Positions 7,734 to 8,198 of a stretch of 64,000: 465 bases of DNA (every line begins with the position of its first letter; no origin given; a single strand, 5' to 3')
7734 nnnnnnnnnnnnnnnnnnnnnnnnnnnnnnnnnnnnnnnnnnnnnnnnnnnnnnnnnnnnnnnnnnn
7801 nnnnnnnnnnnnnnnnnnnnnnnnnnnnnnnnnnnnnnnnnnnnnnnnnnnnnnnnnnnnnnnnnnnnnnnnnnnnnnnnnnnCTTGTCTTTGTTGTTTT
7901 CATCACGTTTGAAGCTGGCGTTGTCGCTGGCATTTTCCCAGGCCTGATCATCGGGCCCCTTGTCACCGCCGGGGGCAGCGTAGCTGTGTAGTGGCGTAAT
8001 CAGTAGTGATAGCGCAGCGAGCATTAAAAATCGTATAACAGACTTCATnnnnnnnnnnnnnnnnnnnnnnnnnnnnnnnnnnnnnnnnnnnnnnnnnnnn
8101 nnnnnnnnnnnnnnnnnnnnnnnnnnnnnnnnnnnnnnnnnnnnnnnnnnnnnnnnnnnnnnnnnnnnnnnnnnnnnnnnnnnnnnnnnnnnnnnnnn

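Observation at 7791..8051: Tiny secreted protein whose mature form is ~35% lysine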

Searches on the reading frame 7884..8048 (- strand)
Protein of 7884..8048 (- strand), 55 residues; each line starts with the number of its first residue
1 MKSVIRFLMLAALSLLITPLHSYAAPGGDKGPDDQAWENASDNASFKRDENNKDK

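Call 23: find_homologous_proteins(query=A2, max_evalue=0.01)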
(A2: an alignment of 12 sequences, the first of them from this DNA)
Query A2 (12 sequences) (55 aa, profile of the alignment): 135 proteins with E <= 0.01 among 3846 candidates; the best 120 are listed.
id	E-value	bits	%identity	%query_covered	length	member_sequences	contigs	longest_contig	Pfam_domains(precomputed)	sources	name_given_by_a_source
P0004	4.4e-26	109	71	69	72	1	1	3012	-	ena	-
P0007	6.6e-26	108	69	75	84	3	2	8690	-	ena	-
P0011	6.7e-26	108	73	73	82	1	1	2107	-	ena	-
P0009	7.0e-26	108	73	73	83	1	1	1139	-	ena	-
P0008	7.0e-26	108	73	73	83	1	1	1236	-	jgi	-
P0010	7.0e-26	108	73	73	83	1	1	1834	-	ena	-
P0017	1.5e-25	107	73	73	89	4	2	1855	-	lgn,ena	-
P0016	2.9e-25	106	70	85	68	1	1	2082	-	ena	-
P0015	4.4e-25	105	74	69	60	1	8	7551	-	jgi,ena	-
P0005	1.1e-24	104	75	51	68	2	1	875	-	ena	-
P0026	2.2e-24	103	70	84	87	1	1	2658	-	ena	-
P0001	3.4e-24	103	100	100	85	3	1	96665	-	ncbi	-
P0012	5.2e-24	102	73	73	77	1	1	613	-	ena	-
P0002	1.0e-23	101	69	89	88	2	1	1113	-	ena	-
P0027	3.0e-23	100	50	87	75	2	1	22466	-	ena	-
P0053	8.5e-19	85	51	85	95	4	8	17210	-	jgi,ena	-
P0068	2.1e-18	84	68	40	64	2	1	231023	-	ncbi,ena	-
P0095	1.5e-14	72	54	84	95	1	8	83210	-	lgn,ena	-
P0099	3.9e-14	70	70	36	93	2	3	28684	-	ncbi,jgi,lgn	jgi:hypothetical protein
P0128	3.9e-8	51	38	85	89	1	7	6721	-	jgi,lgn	jgi:hypothetical protein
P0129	5.5e-8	51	41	89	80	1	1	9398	-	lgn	-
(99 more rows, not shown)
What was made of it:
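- On Unnamed family defined here (signal peptide + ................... motif + charged tail): The profile scores P0001 (identical to the window protein) at 103 bits, E = 3.4e-24 (call 23).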

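Call 26: find_encoding_contigs(protein=P0068, flank=6000, max_places=2)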
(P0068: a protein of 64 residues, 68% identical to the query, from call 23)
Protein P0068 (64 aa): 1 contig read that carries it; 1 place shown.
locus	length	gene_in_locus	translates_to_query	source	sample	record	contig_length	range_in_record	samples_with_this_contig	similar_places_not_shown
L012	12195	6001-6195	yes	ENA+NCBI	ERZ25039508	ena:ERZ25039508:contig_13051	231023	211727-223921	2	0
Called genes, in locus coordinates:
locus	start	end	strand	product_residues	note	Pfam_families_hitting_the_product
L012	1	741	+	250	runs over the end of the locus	PF12679:ABC2_membrane_2, PF12698:ABC2_membrane_3, PF13346:ABC2_membrane_5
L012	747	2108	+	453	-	PF23357:DUF7088, PF09822:ABC_transp_aux, PF14258:DUF4350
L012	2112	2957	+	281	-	PF14238:DUF4340 (weak)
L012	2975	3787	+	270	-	PF01149:Fapy_DNA_glyco, PF06831:H2TH, PF06827:zf-FPG_IleRS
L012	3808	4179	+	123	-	-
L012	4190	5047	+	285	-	PF06977:SdiA-regulated, PF13449:Phytase-like (weak)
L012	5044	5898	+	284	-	PF01135:PCMT, PF01209:Ubie_methyltran, PF13489:Methyltransf_23 (weak), PF13649:Methyltransf_25, PF13847:Methyltransf_31, PF08241:Methyltransf_11, PF08242:Methyltransf_12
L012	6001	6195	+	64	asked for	-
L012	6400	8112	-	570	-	PF01019:G_glu_transpept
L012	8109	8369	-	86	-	PF00037:Fer4 (weak), PF13237:Fer4_10 (weak), PF14697:Fer4_21 (weak), PF12838:Fer4_7 (weak)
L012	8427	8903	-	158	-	PF01467:CTP_transf_like, PF08218:Citrate_ly_lig (weak)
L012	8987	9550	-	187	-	PF03602:Cons_hypoth95, PF05175:MTS, PF06325:PrmA (weak), PF13847:Methyltransf_31, PF13649:Methyltransf_25 (weak)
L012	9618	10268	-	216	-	-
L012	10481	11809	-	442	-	PF00675:Peptidase_M16, PF05193:Peptidase_M16_C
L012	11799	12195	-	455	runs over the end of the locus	PF00675:Peptidase_M16, PF05193:Peptidase_M16_C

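Call 27: find_encoding_contigs(protein=P0095, flank=6000, max_places=2)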
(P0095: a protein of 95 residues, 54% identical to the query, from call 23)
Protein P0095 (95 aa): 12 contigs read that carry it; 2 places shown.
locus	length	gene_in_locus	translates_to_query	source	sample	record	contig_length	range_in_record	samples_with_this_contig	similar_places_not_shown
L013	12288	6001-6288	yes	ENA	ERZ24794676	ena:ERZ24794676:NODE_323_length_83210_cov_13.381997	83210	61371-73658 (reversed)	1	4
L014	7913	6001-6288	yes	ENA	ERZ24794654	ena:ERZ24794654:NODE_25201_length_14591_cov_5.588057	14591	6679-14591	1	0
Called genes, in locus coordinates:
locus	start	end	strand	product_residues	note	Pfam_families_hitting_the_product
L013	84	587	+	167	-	-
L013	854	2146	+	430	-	PF00285:Citrate_synt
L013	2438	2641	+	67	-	PF00313:CSD, PF08206:OB_RNB (weak)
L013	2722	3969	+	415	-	PF00070:Pyr_redox (faint), PF00890:FAD_binding_2, PF01134:GIDA (faint), PF01266:DAO (faint), PF03486:HI0933_like, PF12831:FAD_oxidored, PF07992:Pyr_redox_2 (weak), PF22780:HI0933_like_1st, +2 more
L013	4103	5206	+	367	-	PF00478:IMPDH (faint), PF03060:NMO, PF01070:FMN_dh (weak)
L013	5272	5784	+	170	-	PF08534:Redoxin, PF00578:AhpC-TSA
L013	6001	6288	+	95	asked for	-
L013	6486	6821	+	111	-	-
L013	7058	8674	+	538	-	PF02366:PMT, PF13231:PMT_2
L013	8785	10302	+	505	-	PF23545:Zn_ribbon_HMPTM, PF04055:Radical_SAM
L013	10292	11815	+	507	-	PF23545:Zn_ribbon_HMPTM, PF04055:Radical_SAM, PF13353:Fer4_12 (faint)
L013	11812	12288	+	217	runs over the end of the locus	-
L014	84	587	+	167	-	-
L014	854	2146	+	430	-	PF00285:Citrate_synt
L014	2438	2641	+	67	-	PF00313:CSD, PF08206:OB_RNB (weak)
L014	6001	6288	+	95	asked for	-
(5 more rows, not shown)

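Call 28: find_encoding_contigs(protein=P0099, flank=6000, max_places=2)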
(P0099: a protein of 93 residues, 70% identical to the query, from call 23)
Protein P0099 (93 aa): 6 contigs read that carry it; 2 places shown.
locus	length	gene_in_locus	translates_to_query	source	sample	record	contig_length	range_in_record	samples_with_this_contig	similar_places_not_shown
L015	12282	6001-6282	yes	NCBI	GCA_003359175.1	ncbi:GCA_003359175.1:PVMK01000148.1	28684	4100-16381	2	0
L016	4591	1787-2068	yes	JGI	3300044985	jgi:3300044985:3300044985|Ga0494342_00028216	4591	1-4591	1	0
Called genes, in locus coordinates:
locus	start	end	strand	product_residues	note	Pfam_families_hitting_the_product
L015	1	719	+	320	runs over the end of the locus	PF00005:ABC_tran, PF13304:AAA_21 (weak), PF13732:DrrA1-3_C (weak)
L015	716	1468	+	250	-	PF12679:ABC2_membrane_2, PF12698:ABC2_membrane_3, PF13346:ABC2_membrane_5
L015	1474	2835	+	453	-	PF23357:DUF7088, PF09822:ABC_transp_aux, PF14258:DUF4350, PF23355:IFT52_GIFT (faint)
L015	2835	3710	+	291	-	PF14238:DUF4340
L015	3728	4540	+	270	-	PF01149:Fapy_DNA_glyco, PF06831:H2TH, PF06827:zf-FPG_IleRS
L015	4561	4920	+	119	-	-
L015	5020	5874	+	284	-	PF13489:Methyltransf_23 (weak), PF01135:PCMT, PF01209:Ubie_methyltran, PF13649:Methyltransf_25, PF13847:Methyltransf_31, PF08241:Methyltransf_11, PF08242:Methyltransf_12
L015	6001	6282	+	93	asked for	-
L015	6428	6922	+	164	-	PF09636:XkdW (weak)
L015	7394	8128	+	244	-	-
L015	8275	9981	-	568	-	PF01019:G_glu_transpept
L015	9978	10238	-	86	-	PF00037:Fer4 (weak), PF13237:Fer4_10 (weak), PF14697:Fer4_21 (weak), PF12838:Fer4_7 (weak)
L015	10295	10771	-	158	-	PF01467:CTP_transf_like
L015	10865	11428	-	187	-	PF03602:Cons_hypoth95, PF05175:MTS, PF13847:Methyltransf_31, PF13649:Methyltransf_25 (weak)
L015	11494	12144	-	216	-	-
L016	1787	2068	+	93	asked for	-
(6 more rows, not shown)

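Call 44: search_solved_structures(query=A6, max_evalue=1)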
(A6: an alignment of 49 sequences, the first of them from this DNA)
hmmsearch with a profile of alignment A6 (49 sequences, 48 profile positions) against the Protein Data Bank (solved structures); distinct sequences matched with E-value up to 1: 7.
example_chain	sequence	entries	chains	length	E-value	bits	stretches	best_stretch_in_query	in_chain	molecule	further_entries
9yfu_C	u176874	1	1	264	0.016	18.8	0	1-24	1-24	Fab24 BAK5 light chain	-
8tb7_H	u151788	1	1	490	0.025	18.3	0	1-24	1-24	Fab24 BAK5 heavy chain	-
7lbe_E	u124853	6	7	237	0.34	14.6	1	1-32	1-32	Fab 13H11 light chain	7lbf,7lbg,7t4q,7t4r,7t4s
3sob_L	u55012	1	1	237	0.35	14.5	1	1-32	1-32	antibody light chain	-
7sjo_F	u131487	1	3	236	0.38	14.5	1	1-32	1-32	Fab15H6.v4 Light Chain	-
7t4s_I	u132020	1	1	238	0.97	13.1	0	1-31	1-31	Fab 8I21 light chain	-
6dw2_A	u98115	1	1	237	0.98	13.1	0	1-32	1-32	6078 Fab light chain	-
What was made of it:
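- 7977..8048 (-): Signal peptide, residues 1-24 (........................); predicted signal peptidase I cut after SYA. The family profile matches residues 1-24/32 of periplasmically expressed Fab chains in the PDB, apparently their leader peptides (call 44).
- Tried and rejected: A PDB sequence-profile search hit only the first 24-32 residues of Fab chains (call 44).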

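Call 45: find_encoding_contigs(protein=P0129, flank=5000, max_places=2)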
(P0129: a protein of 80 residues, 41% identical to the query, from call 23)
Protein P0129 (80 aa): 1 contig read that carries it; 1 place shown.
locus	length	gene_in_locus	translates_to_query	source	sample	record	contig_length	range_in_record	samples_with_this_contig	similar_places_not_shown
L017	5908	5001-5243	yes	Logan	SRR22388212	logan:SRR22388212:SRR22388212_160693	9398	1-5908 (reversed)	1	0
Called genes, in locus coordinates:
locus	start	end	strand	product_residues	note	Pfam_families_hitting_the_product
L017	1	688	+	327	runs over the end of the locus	PF00691:OmpA, PF01476:LysM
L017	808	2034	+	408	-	PF02638:GHL10, PF13200:DUF4015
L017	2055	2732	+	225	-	PF01471:PG_binding_1, PF08823:PG_binding_2 (faint), PF09374:PG_binding_3 (faint), PF01471:PG_binding_1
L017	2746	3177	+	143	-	PF08823:PG_binding_2 (weak), PF01471:PG_binding_1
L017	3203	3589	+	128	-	-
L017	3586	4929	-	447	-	PF00309:Sigma54_AID (weak), PF04963:Sigma54_CBD, PF04552:Sigma54_DBD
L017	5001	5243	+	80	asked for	-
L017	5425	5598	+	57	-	-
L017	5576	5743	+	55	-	PF11154:DUF2934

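Call 46: find_encoding_contigs(protein=P0128, flank=5000, max_places=2)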
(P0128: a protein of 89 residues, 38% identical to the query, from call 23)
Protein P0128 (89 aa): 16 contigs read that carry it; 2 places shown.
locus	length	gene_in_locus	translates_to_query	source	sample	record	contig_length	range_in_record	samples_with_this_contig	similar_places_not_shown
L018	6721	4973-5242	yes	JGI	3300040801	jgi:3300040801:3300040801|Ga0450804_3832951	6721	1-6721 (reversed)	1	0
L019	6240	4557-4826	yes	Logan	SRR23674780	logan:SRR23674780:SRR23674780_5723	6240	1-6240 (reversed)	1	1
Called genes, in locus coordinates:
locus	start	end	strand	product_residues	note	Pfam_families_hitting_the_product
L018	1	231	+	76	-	?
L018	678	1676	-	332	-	PF13676:TIR_2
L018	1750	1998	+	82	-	-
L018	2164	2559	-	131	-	PF20332:DUF6627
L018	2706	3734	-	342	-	PF00990:GGDEF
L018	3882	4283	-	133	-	-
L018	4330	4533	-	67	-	-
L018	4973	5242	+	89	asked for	-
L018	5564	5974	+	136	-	-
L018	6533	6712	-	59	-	-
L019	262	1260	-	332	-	PF13676:TIR_2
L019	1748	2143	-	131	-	PF20332:DUF6627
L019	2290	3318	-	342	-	PF00990:GGDEF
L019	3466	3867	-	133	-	-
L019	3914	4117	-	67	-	-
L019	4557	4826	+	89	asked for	-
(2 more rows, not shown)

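Call 47: find_encoding_contigs(protein=P0053, flank=5000, max_places=2)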
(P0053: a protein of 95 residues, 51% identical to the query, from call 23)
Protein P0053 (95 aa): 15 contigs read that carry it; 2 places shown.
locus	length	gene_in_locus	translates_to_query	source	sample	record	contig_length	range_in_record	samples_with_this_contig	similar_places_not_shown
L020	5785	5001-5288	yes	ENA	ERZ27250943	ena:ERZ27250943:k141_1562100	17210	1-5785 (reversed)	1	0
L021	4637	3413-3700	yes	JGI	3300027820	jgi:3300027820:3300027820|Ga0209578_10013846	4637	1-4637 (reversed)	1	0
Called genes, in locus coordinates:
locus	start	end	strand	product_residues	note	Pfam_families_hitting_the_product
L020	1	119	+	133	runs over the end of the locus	PF09722:Xre_MbcA_ParS_C (weak)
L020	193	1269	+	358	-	PF25967:RND-MFP_C, PF25989:YknX_C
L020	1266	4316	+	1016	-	PF00873:ACR_tran, PF03176:MMPL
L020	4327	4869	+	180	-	PF01814:Hemerythrin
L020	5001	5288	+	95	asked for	-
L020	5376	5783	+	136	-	?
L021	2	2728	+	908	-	PF00873:ACR_tran, PF03176:MMPL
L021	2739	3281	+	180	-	PF01814:Hemerythrin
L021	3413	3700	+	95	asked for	-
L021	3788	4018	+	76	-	-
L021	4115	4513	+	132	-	PF05050:Methyltransf_21 (weak)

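Call 48: search_protein_representatives(alignment_id=A6)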
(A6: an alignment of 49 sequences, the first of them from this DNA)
Query: 49 sequences, 48 profile positions. Proteins with E-value up to 0.001 (for the whole library): 201; up to 1e-10: 60; up to 1e-30: 0. The best 150 are listed.
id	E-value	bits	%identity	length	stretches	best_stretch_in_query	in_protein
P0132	1.1e-24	102.6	-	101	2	2-48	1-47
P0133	3.4e-22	94.7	-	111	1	1-48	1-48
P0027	3.7e-21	91.4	-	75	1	1-48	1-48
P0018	5.4e-21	90.8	-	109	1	1-48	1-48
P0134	6.4e-21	90.6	-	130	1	1-48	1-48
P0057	1.2e-20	89.8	-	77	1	1-48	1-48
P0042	1.4e-20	89.5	-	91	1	1-48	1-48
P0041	6.7e-20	87.3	-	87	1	1-48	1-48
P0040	2.0e-19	85.8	-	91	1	1-48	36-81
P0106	2.2e-19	85.7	-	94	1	1-48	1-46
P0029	5.1e-19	84.5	-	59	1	1-47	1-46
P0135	2.6e-18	82.3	-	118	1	1-48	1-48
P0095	2.8e-18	82.2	-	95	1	2-48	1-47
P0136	6.1e-18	81.1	-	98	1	1-48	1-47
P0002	6.1e-18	81.1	-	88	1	1-48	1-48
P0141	2.8e-16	75.7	-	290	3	2-47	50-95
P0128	1.9e-13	66.7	-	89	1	2-48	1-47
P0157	2.2e-12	63.3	-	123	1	1-47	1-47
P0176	1.5e-10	57.4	-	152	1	2-47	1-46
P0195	2.0e-09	53.8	-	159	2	26-47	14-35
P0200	8.5e-09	51.8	-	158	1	2-47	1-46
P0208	6.0e-08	49.1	-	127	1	2-48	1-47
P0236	3.1e-06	43.6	-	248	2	27-48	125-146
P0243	6.2e-06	42.6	-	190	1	2-47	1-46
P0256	1.9e-05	41.1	-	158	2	2-47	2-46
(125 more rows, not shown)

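Call 50: search_protein_families(library=pfam, proteins=[P0141, P0176, P0200, P0236, P0195, P0243, P0157, P0208, P0132, P0256], max_evalue=0.1)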
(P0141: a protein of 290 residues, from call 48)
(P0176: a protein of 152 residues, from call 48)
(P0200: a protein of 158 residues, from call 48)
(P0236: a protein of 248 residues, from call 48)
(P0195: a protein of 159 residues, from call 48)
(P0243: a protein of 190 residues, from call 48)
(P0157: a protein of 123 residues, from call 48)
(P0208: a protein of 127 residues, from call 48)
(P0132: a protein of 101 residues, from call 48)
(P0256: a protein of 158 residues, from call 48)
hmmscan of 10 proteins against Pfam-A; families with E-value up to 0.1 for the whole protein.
P0141 (290 aa): 0 families

P0176 (152 aa): 2 families
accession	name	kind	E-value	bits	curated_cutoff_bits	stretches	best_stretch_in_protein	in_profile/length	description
PF22251.1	PFF1_TM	-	0.011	15.7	32.3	1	5-133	100-228/300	Vacuolar membrane protease, transmembrane domain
PF05262.16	Borrelia_P83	-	0.078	11.9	33.6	1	57-123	268-331/489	Borrelia P83/100 protein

P0200 (158 aa): 1 family
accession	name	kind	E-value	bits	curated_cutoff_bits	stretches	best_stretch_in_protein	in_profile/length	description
PF19745.5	FUT8_N_cat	-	0.061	12.5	27.6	1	33-139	38-140/499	Alpha-(1,6)-fucosyltransferase N- and catalytic domains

P0236 (248 aa): 0 families

P0195 (159 aa): 0 families

P0243 (190 aa): 0 families

P0157 (123 aa): 0 families

P0208 (127 aa): 2 families
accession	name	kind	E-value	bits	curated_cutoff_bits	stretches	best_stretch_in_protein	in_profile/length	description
PF22251.1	PFF1_TM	-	0.042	13.8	32.3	1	10-121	105-215/300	Vacuolar membrane protease, transmembrane domain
PF02535.28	Zip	-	0.047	13.3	35.1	1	4-98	80-172/323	ZIP Zinc transporter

P0132 (101 aa): 1 family
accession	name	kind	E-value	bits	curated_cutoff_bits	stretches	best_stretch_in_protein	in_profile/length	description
PF17381.7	Svs_4_5_6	-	0.00045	21.6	25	1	55-96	36-77/91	Seminal vesicle secretory proteins 4/5/6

P0256 (158 aa): 0 families

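Call 51: search_protein_families(library=ncbifam, proteins=[P0141, P0176, P0200, P0236, P0195, P0243, P0157, P0208, P0132, P0134], max_evalue=0.1)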
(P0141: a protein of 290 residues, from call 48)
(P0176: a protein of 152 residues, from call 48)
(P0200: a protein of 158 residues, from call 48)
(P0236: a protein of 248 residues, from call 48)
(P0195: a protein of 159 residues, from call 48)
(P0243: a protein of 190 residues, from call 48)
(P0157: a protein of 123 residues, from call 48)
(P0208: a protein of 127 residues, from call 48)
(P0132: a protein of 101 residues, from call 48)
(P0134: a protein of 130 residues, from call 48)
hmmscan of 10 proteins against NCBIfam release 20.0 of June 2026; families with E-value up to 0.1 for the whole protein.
P0141 (290 aa): 0 families

P0176 (152 aa): 2 families
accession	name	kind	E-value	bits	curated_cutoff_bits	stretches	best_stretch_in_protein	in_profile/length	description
NF033636.1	acid_shock_Asr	equivalog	0.00049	20.9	50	1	1-130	1-108/119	acid resistance repetitive basic protein Asr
NF009344.0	PRK12705.1-1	equivalog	0.031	12.9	831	1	56-133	26-103/572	hypothetical protein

P0200 (158 aa): 6 families
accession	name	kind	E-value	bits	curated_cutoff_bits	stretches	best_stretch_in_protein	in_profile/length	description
NF005844.0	PRK07764.1-3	equivalog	0.0052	15.6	964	1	28-134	657-763/841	DNA polymerase III subunit gamma and tau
NF033636.1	acid_shock_Asr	equivalog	0.0054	17.5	50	1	1-104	1-101/119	acid resistance repetitive basic protein Asr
NF041428.1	TrsH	subfamily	0.024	14.8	150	1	1-85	1-81/149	TrsH/TraH family protein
NF038257.2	exopoly_VpsP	subfamily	0.054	13.1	125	1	66-137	20-91/213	VpsP family polysaccharide biosynthesis protein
NF005423.0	PRK07003.1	equivalog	0.057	11.8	1260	1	11-121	352-461/831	DNA polymerase III subunit gamma/tau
NF040487.1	T3SS_CigR_fam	subfamily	0.093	13.1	78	0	7-123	4-91/148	anti-virulence regulator CigR family protein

P0236 (248 aa): 0 families

P0195 (159 aa): 0 families

P0243 (190 aa): 0 families

P0157 (123 aa): 5 families
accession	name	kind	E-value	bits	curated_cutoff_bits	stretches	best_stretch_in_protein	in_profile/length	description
NF008074.0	PRK10811.1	equivalog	0.011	13.5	908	1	28-118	592-686/1068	ribonuclease E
NF005844.0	PRK07764.1-3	equivalog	0.013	14.3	964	1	19-116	364-463/841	DNA polymerase III subunit gamma and tau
NF047351.1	lipase_YSIRK_Sa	exception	0.014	13.7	650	1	10-115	20-124/704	YSIRK-targeted triacylglycerol lipase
NF041844.1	lipo_RadB_fam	equivalog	0.018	15.1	70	1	38-118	63-145/180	RadB family lipoprotein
NF010381.0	PRK13808.1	equivalog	0.072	12.5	426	1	38-117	220-305/335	adenylate kinase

P0208 (127 aa): 5 families
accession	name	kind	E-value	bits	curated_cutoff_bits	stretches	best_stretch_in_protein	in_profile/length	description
NF041844.1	lipo_RadB_fam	equivalog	0.00014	21.9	70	1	1-125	1-126/180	RadB family lipoprotein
TIGR01144.1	ATP_synt_b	equivalog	0.011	15.6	65.5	1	48-124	29-105/147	F0F1 ATP synthase subunit B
TIGR04320.1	Surf_Exclu_PgrA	domain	0.045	13.1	70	1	55-126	273-345/360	SEC10/PgrA surface exclusion domain-containing protein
TIGR04319.1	SerAla_Lrha_rpt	domain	0.075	13.2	120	1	61-123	97-159/175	Ser-Ala-175 repeat protein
NF053801.1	OM_Bd0486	exception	0.076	12.2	370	1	27-124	26-117/356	Bd0486 family outer membrane beta-barrel protein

P0132 (101 aa): 2 families
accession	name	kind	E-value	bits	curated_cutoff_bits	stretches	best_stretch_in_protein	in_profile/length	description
NF045719.1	GSU3473_fam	equivalog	0.013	15.5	40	0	42-54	29-41/59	GSU3473 family protein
NF041554.1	SA1362_fam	subfamily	0.045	13.9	42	0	4-39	32-65/70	SA1362 family protein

P0134 (130 aa): 2 families
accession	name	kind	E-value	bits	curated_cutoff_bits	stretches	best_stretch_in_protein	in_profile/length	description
NF006360.0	PRK08581.1-2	equivalog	0.0008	17.9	605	1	3-108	5-110/709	amidase domain-containing protein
NF052588.1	RnaseEMycob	equivalog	0.072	10.8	1400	1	42-109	833-913/945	ribonuclease E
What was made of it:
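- On Asr (NF033636): The best family member, P0176, scores 20.9 bits (call 51).
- Distant family members give sub-threshold, full-length hits to the Asr model (call 51).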

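Call 64: search_protein_families(library=pfam, proteins=[L013:6486-6821:+, L020:5376-5783:+, L018:5564-5974:+, L015:6428-6922:+, L017:5425-5598:+, L021:3788-4018:+, L012:3808-4179:+], max_evalue=0.01)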
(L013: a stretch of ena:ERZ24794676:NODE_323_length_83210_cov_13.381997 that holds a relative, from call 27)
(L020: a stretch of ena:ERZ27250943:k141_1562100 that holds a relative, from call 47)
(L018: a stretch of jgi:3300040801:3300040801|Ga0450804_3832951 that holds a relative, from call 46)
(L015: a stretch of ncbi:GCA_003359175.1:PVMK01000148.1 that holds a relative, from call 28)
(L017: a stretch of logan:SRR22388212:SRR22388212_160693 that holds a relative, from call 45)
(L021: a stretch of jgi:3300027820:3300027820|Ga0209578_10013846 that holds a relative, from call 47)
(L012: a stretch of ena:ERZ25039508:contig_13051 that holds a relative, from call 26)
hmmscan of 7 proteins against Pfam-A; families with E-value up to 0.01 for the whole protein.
L013:6486-6821:+ (111 aa): 0 families

L020:5376-5783:+ (136 aa): 1 family
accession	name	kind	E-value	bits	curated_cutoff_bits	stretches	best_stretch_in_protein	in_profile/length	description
PF05050.19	Methyltransf_21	-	0.00039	21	22.7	1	42-119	1-81/173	Methyltransferase FkbM domain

L018:5564-5974:+ (136 aa): 0 families

L015:6428-6922:+ (164 aa): 1 family
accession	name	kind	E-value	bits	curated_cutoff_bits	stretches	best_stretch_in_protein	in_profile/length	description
PF09636.16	XkdW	-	3e-06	27.3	24.6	1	56-107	2-53/57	XkdW protein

L017:5425-5598:+ (57 aa): 0 families

L021:3788-4018:+ (76 aa): 0 families

L012:3808-4179:+ (123 aa): 0 families

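Call 74: predict_structure(alignment_id=A9)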
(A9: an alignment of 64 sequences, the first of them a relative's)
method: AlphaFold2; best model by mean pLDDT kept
length: 101 residues; sequences in the alignment: 64
mean_pLDDT: 65.6   pTM: 0.23
mean pLDDT of the five models: 65.6, 63.8, 63.2, 62.7, 62.2
residues with pLDDT >= 90: 9; 70-90: 11; 50-70: 78; < 50: 3
segments of 3 or more residues with pLDDT < 50: none
pLDDT, mean of each block of 10 residues (from residue 1): 89 77 64 69 66 62 61 58 53 59 43
secondary structure, 60 per line:
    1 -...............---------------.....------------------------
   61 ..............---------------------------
elements in order: H2-16 H32-36 H61-74
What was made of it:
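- A two-motif member gave no confident helix pairing (call 74).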
